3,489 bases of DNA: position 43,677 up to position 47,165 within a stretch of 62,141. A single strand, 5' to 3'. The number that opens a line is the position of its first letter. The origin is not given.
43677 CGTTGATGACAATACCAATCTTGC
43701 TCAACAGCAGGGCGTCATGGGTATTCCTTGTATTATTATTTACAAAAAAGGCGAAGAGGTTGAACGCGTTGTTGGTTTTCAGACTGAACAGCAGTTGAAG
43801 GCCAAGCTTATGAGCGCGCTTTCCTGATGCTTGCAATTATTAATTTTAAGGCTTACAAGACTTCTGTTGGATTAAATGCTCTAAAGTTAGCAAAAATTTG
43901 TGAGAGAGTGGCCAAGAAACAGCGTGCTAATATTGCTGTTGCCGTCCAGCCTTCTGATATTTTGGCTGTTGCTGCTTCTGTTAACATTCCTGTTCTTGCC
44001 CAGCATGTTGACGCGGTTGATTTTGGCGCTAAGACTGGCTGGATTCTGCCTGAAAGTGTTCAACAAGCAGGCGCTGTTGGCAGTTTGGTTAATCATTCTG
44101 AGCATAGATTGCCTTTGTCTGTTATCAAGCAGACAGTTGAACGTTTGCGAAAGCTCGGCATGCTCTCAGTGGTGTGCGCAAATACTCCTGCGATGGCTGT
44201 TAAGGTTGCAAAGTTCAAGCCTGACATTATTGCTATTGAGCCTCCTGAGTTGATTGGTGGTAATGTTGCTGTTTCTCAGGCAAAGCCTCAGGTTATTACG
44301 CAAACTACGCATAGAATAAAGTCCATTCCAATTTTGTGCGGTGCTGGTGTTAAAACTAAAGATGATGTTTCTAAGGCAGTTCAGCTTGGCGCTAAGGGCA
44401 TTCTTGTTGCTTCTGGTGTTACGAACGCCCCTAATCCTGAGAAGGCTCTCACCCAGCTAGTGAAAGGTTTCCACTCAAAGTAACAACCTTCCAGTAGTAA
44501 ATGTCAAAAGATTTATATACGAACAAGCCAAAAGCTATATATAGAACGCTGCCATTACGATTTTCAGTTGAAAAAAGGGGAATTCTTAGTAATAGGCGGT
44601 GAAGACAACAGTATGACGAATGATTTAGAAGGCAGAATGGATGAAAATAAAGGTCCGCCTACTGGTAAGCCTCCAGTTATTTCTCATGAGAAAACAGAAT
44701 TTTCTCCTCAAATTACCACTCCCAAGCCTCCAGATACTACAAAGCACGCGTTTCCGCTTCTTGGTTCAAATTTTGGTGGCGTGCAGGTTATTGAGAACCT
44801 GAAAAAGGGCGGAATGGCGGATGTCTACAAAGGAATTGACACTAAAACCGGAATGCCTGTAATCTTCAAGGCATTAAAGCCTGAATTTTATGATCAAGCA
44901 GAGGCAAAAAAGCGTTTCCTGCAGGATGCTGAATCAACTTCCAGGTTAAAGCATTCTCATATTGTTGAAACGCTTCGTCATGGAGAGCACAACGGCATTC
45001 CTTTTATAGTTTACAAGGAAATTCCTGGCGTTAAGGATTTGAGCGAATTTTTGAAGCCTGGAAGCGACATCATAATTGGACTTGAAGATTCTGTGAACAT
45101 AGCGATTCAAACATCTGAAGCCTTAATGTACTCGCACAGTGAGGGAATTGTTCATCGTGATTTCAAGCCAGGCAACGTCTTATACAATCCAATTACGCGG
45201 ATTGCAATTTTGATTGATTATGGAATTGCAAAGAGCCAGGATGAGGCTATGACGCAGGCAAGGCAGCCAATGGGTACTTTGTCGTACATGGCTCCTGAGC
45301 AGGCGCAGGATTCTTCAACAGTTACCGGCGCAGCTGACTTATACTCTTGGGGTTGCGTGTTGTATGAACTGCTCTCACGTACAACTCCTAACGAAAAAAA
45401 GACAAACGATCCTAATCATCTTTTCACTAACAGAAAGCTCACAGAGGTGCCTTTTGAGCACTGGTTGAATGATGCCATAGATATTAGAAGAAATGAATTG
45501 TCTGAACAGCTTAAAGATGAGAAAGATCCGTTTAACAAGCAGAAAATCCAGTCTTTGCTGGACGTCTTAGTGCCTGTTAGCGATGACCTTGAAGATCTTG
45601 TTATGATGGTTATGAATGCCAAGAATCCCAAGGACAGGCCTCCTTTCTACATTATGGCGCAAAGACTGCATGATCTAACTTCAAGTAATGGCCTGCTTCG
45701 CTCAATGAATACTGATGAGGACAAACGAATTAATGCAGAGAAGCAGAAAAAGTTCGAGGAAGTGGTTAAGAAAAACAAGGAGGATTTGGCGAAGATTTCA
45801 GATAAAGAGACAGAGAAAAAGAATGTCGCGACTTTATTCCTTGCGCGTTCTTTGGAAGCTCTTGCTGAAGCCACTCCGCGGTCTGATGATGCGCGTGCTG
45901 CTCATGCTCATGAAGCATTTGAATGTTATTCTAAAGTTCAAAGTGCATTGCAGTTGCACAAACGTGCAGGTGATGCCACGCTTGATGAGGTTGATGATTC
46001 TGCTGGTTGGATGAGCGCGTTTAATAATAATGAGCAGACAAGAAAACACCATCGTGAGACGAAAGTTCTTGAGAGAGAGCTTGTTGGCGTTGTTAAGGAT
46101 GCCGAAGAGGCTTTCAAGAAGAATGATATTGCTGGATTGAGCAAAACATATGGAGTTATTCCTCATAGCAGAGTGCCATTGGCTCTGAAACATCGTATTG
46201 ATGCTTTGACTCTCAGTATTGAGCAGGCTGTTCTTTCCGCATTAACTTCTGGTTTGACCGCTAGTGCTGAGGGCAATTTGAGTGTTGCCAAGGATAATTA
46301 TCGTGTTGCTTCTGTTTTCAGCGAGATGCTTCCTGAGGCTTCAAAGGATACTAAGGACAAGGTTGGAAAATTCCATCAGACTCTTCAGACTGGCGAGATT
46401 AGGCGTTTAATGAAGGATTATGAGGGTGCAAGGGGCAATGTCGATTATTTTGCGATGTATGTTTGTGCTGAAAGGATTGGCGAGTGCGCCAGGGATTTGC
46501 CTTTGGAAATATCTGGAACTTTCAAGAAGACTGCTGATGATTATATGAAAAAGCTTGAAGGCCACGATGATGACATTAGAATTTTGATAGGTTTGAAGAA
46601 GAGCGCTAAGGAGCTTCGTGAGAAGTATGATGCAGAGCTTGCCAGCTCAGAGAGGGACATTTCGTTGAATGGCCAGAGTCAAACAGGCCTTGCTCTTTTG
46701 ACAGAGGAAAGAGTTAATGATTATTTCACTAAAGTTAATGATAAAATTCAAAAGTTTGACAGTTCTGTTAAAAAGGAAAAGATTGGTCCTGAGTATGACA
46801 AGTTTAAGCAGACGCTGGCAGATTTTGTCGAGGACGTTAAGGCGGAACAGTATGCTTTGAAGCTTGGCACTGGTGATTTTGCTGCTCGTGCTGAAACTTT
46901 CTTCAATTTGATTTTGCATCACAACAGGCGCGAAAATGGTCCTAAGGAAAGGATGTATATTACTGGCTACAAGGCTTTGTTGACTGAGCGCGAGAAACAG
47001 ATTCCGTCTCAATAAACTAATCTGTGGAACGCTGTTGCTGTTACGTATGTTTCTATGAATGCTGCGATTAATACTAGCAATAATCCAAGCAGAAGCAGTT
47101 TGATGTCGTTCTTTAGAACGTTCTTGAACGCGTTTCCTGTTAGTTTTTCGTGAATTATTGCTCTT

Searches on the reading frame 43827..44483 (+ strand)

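Call 40: search_protein_families(library=pfam, proteins=[window:43827-44483:+], max_evalue=0.001)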
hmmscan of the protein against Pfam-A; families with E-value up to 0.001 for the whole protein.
window:43827-44483:+ (218 aa): 4 families
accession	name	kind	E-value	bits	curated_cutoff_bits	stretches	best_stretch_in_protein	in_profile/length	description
PF00121.24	TIM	-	2.4e-35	122.6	20.1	1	2-203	2-237/245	Triosephosphate isomerase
PF05690.20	ThiG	-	2.2e-06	27.6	23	1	153-206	163-215/247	Thiazole biosynthesis protein ThiG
PF00977.27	His_biosynth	-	0.00049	20.1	23.6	0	151-203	59-110/228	Histidine biosynthesis protein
PF03060.21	NMO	-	0.00077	19.4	28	0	101-196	126-223/331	Nitronate monooxygenase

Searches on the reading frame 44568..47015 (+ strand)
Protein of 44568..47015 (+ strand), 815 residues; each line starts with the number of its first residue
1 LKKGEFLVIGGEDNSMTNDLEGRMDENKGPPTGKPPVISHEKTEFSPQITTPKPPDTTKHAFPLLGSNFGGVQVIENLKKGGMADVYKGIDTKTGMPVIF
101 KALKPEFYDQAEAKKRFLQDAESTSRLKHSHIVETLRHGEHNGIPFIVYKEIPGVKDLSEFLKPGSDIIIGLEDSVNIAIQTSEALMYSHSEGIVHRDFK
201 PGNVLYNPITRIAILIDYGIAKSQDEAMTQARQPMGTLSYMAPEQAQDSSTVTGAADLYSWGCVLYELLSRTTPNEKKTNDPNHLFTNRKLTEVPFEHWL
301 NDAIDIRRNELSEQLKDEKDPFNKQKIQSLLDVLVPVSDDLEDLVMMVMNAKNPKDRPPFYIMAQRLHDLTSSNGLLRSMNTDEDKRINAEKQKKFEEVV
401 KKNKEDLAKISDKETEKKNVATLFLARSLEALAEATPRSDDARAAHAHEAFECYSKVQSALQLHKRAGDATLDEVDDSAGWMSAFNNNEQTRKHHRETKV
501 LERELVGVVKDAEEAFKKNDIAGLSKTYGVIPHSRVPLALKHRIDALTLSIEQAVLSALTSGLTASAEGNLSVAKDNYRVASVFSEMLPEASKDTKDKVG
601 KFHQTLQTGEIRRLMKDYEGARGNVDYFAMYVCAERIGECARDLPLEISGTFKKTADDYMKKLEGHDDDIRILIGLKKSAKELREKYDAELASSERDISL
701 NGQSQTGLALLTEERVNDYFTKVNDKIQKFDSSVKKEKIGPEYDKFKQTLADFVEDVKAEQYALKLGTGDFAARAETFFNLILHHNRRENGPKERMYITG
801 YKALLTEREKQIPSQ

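Call 40: search_protein_families(library=pfam, proteins=[window:44568-47015:+], max_evalue=0.001)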
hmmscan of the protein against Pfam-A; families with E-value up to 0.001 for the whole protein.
window:44568-47015:+ (815 aa): 2 families
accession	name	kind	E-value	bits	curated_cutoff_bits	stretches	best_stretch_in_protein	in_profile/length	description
PF00069.31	Pkinase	-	1.2e-34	120.4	31.7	1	74-358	3-252/263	Protein kinase domain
PF07714.23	PK_Tyr_Ser-Thr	-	1.7e-24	87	23.1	1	73-277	2-206/258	Protein tyrosine and serine/threonine kinase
